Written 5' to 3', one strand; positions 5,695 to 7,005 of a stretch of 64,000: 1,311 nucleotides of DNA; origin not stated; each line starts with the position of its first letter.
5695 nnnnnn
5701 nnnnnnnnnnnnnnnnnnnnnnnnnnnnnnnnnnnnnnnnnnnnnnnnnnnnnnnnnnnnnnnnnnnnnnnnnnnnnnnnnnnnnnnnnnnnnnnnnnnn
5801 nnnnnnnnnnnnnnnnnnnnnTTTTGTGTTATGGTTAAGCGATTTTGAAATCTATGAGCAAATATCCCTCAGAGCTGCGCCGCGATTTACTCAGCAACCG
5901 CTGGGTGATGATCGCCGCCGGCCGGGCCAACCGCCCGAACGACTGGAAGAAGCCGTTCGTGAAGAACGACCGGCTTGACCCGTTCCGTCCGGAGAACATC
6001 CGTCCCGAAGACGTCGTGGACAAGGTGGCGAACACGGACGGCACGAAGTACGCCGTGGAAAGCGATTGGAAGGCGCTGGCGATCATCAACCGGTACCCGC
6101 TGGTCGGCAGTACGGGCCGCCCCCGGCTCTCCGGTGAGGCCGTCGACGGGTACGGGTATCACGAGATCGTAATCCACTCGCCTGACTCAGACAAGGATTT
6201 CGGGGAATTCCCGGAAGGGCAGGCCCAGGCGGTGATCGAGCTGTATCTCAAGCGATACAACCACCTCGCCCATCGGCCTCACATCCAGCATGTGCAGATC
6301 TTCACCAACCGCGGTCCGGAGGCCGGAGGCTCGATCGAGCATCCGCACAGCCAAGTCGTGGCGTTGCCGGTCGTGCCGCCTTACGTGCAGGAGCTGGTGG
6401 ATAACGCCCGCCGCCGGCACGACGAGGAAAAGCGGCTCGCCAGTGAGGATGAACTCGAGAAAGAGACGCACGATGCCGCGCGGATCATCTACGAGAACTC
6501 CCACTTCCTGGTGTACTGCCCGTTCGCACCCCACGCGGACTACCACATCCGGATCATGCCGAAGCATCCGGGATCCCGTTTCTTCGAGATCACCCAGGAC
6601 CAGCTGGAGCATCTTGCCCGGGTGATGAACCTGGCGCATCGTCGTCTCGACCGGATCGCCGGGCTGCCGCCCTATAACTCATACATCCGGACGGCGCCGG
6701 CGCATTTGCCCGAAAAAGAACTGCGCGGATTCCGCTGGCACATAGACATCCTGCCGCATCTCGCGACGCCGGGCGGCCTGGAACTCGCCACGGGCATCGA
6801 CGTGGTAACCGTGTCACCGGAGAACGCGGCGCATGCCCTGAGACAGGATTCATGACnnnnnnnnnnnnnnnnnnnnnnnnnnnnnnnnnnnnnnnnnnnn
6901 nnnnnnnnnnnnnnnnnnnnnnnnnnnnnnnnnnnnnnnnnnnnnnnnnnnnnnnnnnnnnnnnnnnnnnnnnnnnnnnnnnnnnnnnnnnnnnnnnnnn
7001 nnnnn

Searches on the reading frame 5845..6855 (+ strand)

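Call 54: search_protein_families(library=pfam, proteins=[window:5845-6855:+], max_evalue=0.0001)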
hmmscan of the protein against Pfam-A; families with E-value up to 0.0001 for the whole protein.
window:5845-6855:+ (336 aa): 4 families
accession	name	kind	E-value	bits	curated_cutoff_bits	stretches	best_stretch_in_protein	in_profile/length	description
PF01087.27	GalP_UDP_transf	-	3.3e-14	54.2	22.1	1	6-178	9-184/184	Galactose-1-phosphate uridyl transferase, N-terminal domain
PF16285.10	DUF4931_N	-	1.2e-07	32.3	24.1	1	107-174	54-121/124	Domain of unknown function (DUF4931) N-terminal domain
PF01230.28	HIT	-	4.6e-06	27.6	21.5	0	211-270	5-64/98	HIT domain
PF16268.10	DUF4921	-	6.1e-06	25.9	28.5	1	142-328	216-389/425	Domain of unknown function (DUF4921)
